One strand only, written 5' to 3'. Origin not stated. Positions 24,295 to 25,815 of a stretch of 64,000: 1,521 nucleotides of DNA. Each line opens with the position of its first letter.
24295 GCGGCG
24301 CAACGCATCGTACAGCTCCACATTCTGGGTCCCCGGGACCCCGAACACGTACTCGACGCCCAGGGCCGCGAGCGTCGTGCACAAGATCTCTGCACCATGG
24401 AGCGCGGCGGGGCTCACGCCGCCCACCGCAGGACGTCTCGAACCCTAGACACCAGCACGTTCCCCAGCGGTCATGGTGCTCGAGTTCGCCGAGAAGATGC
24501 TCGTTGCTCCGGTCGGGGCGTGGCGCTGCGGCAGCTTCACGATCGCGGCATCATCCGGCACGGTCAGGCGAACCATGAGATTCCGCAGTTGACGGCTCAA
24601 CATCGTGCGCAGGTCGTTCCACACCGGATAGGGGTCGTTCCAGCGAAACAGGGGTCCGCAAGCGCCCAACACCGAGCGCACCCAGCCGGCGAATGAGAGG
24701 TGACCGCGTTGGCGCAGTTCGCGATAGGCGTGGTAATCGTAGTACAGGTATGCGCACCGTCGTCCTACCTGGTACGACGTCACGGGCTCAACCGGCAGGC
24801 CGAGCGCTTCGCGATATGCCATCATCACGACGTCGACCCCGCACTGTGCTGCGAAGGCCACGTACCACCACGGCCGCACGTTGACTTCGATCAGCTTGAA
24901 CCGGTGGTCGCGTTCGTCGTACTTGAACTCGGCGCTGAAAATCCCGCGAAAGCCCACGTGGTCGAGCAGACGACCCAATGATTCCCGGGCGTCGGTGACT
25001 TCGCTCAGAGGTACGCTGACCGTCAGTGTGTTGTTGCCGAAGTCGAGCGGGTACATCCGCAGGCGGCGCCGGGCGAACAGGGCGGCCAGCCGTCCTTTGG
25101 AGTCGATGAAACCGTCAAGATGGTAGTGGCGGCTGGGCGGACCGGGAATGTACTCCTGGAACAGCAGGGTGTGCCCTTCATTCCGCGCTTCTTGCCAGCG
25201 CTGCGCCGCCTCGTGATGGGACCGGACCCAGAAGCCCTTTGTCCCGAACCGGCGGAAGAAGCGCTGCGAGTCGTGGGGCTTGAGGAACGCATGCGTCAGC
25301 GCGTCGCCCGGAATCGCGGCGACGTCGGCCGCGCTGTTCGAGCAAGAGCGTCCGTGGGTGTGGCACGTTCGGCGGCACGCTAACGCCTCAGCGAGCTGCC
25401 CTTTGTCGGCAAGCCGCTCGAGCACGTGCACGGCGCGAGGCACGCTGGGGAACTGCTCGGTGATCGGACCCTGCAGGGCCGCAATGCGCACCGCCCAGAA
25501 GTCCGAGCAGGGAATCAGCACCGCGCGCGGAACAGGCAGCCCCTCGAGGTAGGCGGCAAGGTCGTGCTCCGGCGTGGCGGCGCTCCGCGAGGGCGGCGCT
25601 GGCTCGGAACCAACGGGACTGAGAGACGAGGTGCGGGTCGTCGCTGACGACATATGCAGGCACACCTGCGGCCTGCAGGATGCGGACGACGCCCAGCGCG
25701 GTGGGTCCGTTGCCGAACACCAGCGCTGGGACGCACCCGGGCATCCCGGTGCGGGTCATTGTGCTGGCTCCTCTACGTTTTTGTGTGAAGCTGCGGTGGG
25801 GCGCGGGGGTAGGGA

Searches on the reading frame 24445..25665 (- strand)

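Call 43: search_protein_families(library=pfam, proteins=[window:24445-25665:-], max_evalue=0.0001)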
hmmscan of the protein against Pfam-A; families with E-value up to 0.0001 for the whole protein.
window:24445-25665:- (406 aa): 1 family
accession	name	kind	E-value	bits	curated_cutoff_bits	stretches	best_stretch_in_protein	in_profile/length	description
PF15632.11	ATPgrasp_Ter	-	7e-05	23.1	29.1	0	166-296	4-117/131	ATP-grasp in the biosynthetic pathway with Ter operon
